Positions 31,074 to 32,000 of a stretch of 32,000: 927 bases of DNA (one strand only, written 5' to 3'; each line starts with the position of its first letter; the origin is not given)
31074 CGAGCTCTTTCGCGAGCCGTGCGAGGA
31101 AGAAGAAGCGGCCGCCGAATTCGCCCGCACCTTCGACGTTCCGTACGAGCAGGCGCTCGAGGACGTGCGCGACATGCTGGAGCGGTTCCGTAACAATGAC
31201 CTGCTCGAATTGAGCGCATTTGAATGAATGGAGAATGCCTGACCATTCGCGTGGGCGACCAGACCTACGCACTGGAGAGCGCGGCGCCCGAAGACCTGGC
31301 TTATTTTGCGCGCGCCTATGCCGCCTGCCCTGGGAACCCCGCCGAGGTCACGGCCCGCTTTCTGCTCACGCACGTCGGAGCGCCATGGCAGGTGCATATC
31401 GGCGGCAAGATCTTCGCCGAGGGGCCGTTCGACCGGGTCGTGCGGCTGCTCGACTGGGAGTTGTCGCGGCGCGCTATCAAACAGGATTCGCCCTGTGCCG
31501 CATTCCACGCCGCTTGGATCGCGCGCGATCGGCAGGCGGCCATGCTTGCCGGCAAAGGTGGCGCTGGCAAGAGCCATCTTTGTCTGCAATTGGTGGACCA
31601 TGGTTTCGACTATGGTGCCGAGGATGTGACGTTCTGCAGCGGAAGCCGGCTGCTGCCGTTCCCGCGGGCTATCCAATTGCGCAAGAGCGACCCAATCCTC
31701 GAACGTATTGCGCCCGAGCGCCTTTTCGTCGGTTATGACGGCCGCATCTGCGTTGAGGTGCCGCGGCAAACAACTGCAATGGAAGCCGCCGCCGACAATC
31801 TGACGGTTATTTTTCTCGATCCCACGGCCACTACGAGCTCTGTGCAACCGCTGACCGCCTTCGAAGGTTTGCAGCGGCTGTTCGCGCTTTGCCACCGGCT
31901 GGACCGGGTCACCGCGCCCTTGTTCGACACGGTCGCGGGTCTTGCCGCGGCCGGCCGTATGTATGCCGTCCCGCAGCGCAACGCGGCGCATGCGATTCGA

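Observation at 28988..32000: RiPP-like cluster combining radical SAM/SPASM, two PqqD-type domains and an HprK-like kinase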

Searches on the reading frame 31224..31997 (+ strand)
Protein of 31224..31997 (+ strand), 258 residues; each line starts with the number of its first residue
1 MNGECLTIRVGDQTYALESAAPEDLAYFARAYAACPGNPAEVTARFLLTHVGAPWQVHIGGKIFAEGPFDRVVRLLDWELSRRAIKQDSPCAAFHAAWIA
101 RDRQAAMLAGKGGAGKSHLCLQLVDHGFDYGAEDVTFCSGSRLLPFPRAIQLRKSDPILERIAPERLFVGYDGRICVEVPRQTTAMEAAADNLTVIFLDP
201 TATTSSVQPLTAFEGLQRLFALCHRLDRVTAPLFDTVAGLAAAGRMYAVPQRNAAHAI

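Call 5: search_protein_families(library=ncbifam, proteins=[window:31224-31997:+], max_evalue=0.01)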
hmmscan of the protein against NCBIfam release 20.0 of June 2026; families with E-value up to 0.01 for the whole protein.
window:31224-31997:+ (258 aa): 3 families
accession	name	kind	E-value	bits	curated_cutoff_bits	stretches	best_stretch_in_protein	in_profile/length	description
TIGR04352.1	HprK_rel_A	equivalog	5.1e-10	38.9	200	1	63-168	68-176/280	HprK-related kinase A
TIGR04355.1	HprK_rel_B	hypoth_equivalog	1.7e-05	24.1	200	1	88-134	141-187/351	HprK-related kinase B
TIGR04249.1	SCM_chp_ScmC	equivalog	0.0011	18.3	125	1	91-125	125-159/292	SynChlorMet cassette protein ScmC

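Call 6: search_protein_families(library=pfam, proteins=[window:31224-31997:+], max_evalue=0.01)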
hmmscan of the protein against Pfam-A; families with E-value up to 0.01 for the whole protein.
window:31224-31997:+ (258 aa): 0 families

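Call 34: find_homologous_proteins(query=window:31224-31997:+, max_evalue=0.001)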
Query window:31224-31997:+ (258 aa): 14 proteins with E <= 0.001 among 3495 candidates.
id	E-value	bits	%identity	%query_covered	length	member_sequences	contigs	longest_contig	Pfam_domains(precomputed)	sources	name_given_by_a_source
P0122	6.3e-171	585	100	100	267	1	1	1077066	-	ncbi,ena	-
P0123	1.5e-117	410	71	100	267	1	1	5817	-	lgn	-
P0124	1.1e-93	332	59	100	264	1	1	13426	-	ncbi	-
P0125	3.2e-90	320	58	100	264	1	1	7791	-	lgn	-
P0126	6.7e-86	306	55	97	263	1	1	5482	-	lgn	-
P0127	2.5e-79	285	54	100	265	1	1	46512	PF27840.1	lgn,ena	-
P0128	1.2e-78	282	52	100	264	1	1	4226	PF27840.1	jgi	jgi:hypothetical protein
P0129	4.1e-76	274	55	93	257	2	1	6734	-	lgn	-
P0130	5.9e-76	273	53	97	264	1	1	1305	-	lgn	-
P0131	1.4e-71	259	53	93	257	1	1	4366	-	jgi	jgi:hypothetical protein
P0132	1.7e-68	249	55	82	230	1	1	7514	-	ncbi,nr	ncbi:MAG: hypothetical protein HC829_02370 [Bacteroidales bacterium]|nr:hypothetical protein [Bacter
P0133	5.5e-66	241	46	100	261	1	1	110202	-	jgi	jgi:hypothetical protein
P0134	2.6e-62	229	56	75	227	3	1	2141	PF27840.1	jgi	jgi:hypothetical protein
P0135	4.2e-60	222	43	98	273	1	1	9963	-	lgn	-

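Call 35: find_encoding_contigs(protein=P0122, flank=10000, max_places=3)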
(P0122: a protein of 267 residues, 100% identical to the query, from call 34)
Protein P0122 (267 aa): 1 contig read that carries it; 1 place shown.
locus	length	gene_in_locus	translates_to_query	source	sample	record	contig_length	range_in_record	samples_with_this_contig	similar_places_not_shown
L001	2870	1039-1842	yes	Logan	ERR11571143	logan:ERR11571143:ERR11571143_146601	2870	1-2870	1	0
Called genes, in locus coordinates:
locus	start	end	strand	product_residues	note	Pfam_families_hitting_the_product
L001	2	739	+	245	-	?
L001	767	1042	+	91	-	PF05402:PqqD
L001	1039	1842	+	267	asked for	-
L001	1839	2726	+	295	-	PF05401:NodS (weak), PF13489:Methyltransf_23, PF13649:Methyltransf_25, PF13847:Methyltransf_31, PF08241:Methyltransf_11, PF08242:Methyltransf_12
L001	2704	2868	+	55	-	?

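Call 49: predict_structure(alignment_id=A3)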
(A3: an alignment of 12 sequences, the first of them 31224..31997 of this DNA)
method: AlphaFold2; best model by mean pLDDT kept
length: 258 residues; sequences in the alignment: 12
mean_pLDDT: 93.4   pTM: 0.88
mean pLDDT of the five models: 93.4, 91.8, 91.2, 90.2, 75.0
residues with pLDDT >= 90: 225; 70-90: 29; 50-70: 3; < 50: 1
segments of 3 or more residues with pLDDT < 50: none
pLDDT, mean of each block of 10 residues (from residue 1): 84 96 95 95 96 91 95 96 94 96 94 90 94 93 94 95 96 95 93 92 82 97 93 96 95 87
secondary structure, 60 per line:
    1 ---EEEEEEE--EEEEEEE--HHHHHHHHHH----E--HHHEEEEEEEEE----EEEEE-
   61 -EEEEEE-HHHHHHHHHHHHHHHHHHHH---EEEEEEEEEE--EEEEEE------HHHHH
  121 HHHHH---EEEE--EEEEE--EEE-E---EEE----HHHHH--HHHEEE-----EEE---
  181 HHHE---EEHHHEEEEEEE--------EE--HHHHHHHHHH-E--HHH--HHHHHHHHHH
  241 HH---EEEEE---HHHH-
elements in order: E4-10 E13-19 H22-31 E42-50 E55-59 E62-67 H69-88 E92-101 E104-109 H116-125 E129-132 E135-139 E142-144 E150-152 H157-161 E167-169 E175-177 E193-199 H212-221 H231-242 E246-250 H254-257

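Call 52: fold_search(model_id=the predicted structure, library=pdb)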
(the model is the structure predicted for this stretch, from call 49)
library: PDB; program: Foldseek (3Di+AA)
matches with E <= 10: 454; with E <= 0.001: 55
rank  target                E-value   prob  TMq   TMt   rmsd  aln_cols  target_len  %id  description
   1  6asn                  1.0e-06  1.00  0.52  0.29   9.8       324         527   13  E. coli phosphoenolpyruvate carboxykinase K212I F216V mutant bound to methanesulfonate (released 2018-08-29)
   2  6at3_A                2.3e-06  1.00  0.52  0.29   9.9       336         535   13  E. coli phosphoenolpyruvate carboxykinase Y207F mutant bound to thiosulfate and oxaloacetate (released 2018-08-29)
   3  6at3_B                4.7e-06  1.00  0.49  0.27  10.6       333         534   14  E. coli phosphoenolpyruvate carboxykinase Y207F mutant bound to thiosulfate and oxaloacetate (released 2018-08-29)
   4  1oen                  5.6e-06  1.00  0.54  0.31   7.9       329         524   11  PHOSPHOENOLPYRUVATE CARBOXYKINASE (released 1996-11-08)
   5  1ygg                  6.8e-06  1.00  0.54  0.30   7.7       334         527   12  Crystal structure of phosphoenolpyruvate carboxykinase from Actinobacillus succinogenes (released 2005-06-28)
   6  6at4_B                8.1e-06  1.00  0.53  0.29   9.0       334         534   12  E. coli phosphoenolpyruvate carboxykinase bound to thiosulfate (released 2018-08-29)
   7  6asm                  8.1e-06  1.00  0.48  0.27  10.9       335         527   13  E. coli phosphoenolpyruvate carboxykinase G209S K212C mutant bound to thiosulfate (released 2018-08-29)
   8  6asi                  9.7e-06  1.00  0.48  0.27  10.9       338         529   13  E. coli phosphoenolpyruvate carboxykinase G209S mutant bound to methanesulfonate (released 2018-08-29)
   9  6at2                  1.1e-05  1.00  0.47  0.26  11.1       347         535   13  E. coli phosphoenolpyruvate carboxykinase G209N mutant bound to thiosulfate (released 2018-08-29)
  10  1ylh                  1.2e-05  1.00  0.54  0.30   7.0       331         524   11  Crystal Structure of Phosphoenolpyruvate Carboxykinase from Actinobaccilus succinogenes in Complex with Manganese and Py (released 2005-06-28)
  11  6com                  1.3e-05  1.00  0.51  0.28  10.6       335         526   14  2.3A crystal structure of E. coli phosphoenolpyruvate carboxykinase mutant Asp269Asn (released 2018-04-04)
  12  1ayl                  1.4e-05  1.00  0.51  0.28   9.6       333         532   11  PHOSPHOENOLPYRUVATE CARBOXYKINASE (released 1997-01-11)
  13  2pc9_D                1.4e-05  1.00  0.50  0.28   9.8       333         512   13  Crystal Structure Of ATP-Dependent Phosphoenolpyruvate Carboxykinase From Thermus thermophilus HB8 (released 2007-10-02)
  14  6crt                  1.7e-05  1.00  0.50  0.27  10.8       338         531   14  Arg65Gln Mutagenic E.coli PCK (released 2018-04-04)
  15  1k3c                  2.0e-05  1.00  0.50  0.27  10.9       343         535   11  Phosphoenolpyruvate carboxykinase in complex with ADP, AlF3 and Pyruvate (released 2001-12-19)
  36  3tqf_B                1.5e-04  1.00  0.30  0.48   3.7       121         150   17  Structure of the Hpr(Ser) kinase/phosphatase from Coxiella burnetii (released 2011-09-21)
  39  3tqf_A                1.7e-04  1.00  0.27  0.40   7.3       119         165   17  Structure of the Hpr(Ser) kinase/phosphatase from Coxiella burnetii (released 2011-09-21)
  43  1jb1                  2.8e-04  1.00  0.28  0.43   6.7       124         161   16  Lactobacillus casei HprK/P Bound to Phosphate (released 2001-08-08)
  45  1ko7_A                3.4e-04  1.00  0.28  0.26  10.9       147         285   17  X-ray structure of the HPr kinase/phosphatase from Staphylococcus xylosus at 1.95 A resolution (released 2002-04-03)
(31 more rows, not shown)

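Call 57: search_solved_structures(query=A3, max_evalue=1, show_alignments=2)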
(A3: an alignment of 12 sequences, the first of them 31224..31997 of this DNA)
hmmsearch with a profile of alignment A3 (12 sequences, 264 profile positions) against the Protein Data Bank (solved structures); distinct sequences matched with E-value up to 1: 19.
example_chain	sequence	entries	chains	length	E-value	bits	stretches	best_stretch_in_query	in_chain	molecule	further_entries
3tqf_A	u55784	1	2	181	4.6e-05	26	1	93-141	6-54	Hpr(Ser) kinase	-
1ko7_A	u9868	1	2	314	0.0018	20.8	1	90-136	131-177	Hpr kinase/phosphatase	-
1jb1_A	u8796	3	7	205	0.0043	19.6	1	93-135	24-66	HPRK PROTEIN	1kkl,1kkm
2qmh_A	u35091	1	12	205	0.0043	19.6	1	93-135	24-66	HPr kinase/phosphorylase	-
3c8u_A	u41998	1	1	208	0.084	15.3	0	213-252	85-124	Fructokinase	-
8wdb_D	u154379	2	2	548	0.57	12.6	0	100-137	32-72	Probable dipeptide-transport ATP-binding protein ABC transporter DppD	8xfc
1zc3_A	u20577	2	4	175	0.58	12.6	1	104-128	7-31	Ras-related protein Ral-A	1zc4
8wd9_D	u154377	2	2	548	0.58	12.6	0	100-137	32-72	Probable dipeptide-transport ATP-binding protein ABC transporter DppD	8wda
1uad_A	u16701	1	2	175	0.59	12.6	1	104-128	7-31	Ras-related protein Ral-A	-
2a78_A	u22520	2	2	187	0.62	12.5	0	104-128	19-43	Ras-related protein Ral-A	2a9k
1u8y_A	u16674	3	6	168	0.62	12.5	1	104-128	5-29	Ras-related protein Ral-A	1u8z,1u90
6p0i_B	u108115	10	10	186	0.63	12.5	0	104-128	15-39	Ras-related protein Ral-A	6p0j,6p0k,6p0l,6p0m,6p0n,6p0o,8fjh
6zqt_A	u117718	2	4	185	0.68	12.4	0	104-128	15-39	Ras-related protein Ral-B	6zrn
2kwi_A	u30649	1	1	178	0.69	12.4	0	104-128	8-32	Ras-related protein Ral-B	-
2bov_A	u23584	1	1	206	0.7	12.3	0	104-128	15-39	RAS-RELATED PROTEIN RAL-A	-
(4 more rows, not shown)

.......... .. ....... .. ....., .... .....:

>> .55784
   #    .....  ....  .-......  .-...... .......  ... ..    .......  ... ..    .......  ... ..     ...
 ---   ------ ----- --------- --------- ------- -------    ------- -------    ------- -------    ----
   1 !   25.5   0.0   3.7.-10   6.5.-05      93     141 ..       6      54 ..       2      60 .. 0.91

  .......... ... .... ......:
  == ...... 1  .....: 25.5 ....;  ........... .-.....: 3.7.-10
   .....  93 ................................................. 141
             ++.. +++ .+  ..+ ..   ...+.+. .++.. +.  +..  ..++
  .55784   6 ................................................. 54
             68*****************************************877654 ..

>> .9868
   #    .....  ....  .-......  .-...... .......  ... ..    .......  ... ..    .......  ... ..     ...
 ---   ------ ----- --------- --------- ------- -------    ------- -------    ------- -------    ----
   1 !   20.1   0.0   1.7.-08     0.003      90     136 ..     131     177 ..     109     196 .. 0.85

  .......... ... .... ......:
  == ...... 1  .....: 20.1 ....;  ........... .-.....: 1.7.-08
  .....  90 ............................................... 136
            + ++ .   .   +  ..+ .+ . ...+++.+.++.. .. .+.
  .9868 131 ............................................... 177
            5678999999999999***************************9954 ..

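Call 88: search_protein_representatives(alignment_id=A3)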
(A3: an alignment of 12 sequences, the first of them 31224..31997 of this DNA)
Query: 12 sequences, 264 profile positions. Proteins with E-value up to 0.001 (for the whole library): 3616; up to 1e-10: 93; up to 1e-30: 6. The best 150 are listed.
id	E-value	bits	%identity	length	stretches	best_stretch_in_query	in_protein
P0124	3.7e-131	452.5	-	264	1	1-263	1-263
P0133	8.3e-113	392.4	-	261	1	1-259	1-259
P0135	4.5e-111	386.7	-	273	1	2-263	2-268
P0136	7.3e-38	146.7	-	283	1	3-251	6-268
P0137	1.2e-32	129.7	-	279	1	6-258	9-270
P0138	2.3e-32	128.7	-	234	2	80-122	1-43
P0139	8.9e-27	110.4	-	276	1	52-240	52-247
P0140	2.6e-23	99.0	-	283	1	49-242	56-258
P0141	9.6e-23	97.2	-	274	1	22-263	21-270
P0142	1.0e-21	93.8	-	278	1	6-252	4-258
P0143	1.4e-21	93.3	-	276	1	24-251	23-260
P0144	3.8e-20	88.6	-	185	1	94-250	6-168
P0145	4.6e-20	88.4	-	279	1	4-244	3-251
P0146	1.6e-18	83.3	-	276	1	8-239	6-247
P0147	2.5e-18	82.7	-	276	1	7-252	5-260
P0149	2.3e-15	73.0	-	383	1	45-250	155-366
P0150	2.3e-15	73.0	-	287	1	36-175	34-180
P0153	3.1e-14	69.3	-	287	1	8-156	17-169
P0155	1.1e-13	67.5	-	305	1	25-153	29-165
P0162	1.6e-13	66.9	-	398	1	15-241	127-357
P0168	1.8e-12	63.5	-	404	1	47-224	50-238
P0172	3.1e-12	62.7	-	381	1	40-222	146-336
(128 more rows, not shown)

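Call 89: search_protein_families(library=ncbifam, proteins=[P0136, P0139, P0141, P0149, P0150, P0153, P0155, P0162, P0168, P0172], max_evalue=0.00001)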
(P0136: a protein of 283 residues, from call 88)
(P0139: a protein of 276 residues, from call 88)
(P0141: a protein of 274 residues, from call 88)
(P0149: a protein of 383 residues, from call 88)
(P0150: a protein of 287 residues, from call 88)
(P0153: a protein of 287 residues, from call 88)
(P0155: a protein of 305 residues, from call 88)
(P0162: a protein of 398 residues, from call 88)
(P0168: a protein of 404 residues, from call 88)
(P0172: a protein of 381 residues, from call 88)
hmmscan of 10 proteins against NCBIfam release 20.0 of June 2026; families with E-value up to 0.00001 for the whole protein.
P0136 (283 aa): 0 families

P0139 (276 aa): 1 family
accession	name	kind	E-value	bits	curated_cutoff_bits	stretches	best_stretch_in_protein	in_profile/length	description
TIGR04352.1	HprK_rel_A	equivalog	2.1e-14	53.3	200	1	95-269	99-278/280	HprK-related kinase A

P0141 (274 aa): 1 family
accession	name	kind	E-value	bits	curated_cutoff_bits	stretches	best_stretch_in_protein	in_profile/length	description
TIGR04352.1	HprK_rel_A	equivalog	4.4e-15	55.5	200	1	16-267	12-276/280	HprK-related kinase A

P0149 (383 aa): 3 families
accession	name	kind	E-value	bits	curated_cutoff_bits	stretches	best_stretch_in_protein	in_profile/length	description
TIGR04352.1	HprK_rel_A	equivalog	4.3e-17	62.1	200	1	197-379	91-279/280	HprK-related kinase A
TIGR04355.1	HprK_rel_B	hypoth_equivalog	4.8e-08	32.5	200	1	205-253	147-195/351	HprK-related kinase B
TIGR04249.1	SCM_chp_ScmC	equivalog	6e-07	29.1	125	1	205-259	128-186/292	SynChlorMet cassette protein ScmC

P0150 (287 aa): 2 families
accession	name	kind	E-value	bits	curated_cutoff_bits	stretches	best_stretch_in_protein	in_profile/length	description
TIGR04352.1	HprK_rel_A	equivalog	1e-22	80.6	200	1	65-261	70-265/280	HprK-related kinase A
TIGR04355.1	HprK_rel_B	hypoth_equivalog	1.5e-07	30.8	200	1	87-144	140-197/351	HprK-related kinase B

P0153 (287 aa): 1 family
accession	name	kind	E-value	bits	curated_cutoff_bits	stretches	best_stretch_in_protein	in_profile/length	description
TIGR04352.1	HprK_rel_A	equivalog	1.7e-23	83.1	200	1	83-280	77-280/280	HprK-related kinase A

P0155 (305 aa): 5 families
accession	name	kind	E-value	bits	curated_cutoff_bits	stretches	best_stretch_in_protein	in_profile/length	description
TIGR04352.1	HprK_rel_A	equivalog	6.4e-16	58.3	200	1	86-162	81-157/280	HprK-related kinase A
TIGR04355.1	HprK_rel_B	hypoth_equivalog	3.5e-09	36.3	200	1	101-154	144-197/351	HprK-related kinase B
TIGR00679.1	hpr-ser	equivalog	1.3e-07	31.2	240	1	102-149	132-179/300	HPr(Ser) kinase/phosphatase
TIGR04249.1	SCM_chp_ScmC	equivalog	1.7e-06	27.6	125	1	103-175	127-203/292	SynChlorMet cassette protein ScmC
NF003883.0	PRK05428.2-1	equivalog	6e-06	25.8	252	1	104-150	18-64/189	HPr kinase/phosphorylase-related protein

P0162 (398 aa): 1 family
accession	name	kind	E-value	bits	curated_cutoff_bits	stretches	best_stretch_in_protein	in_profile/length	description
TIGR04352.1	HprK_rel_A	equivalog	2.9e-28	98.8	200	1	129-379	12-278/280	HprK-related kinase A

P0168 (404 aa): 2 families
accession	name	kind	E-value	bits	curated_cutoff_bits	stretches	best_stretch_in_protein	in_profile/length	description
TIGR04352.1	HprK_rel_A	equivalog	2.3e-22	79.4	200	1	74-277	74-278/280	HprK-related kinase A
TIGR04355.1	HprK_rel_B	hypoth_equivalog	1.3e-08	34.3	200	1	77-147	127-195/351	HprK-related kinase B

P0172 (381 aa): 3 families
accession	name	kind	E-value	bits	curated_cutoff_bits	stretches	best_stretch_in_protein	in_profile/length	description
TIGR04352.1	HprK_rel_A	equivalog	1.1e-22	80.5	200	1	198-377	96-278/280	HprK-related kinase A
TIGR04355.1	HprK_rel_B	hypoth_equivalog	5e-08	32.4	200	1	201-249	147-195/351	HprK-related kinase B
NF033530.1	lasso_PqqD_Strm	exception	1.3e-07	31.7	70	1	14-81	10-77/78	lasso peptide biosynthesis PqqD family chaperone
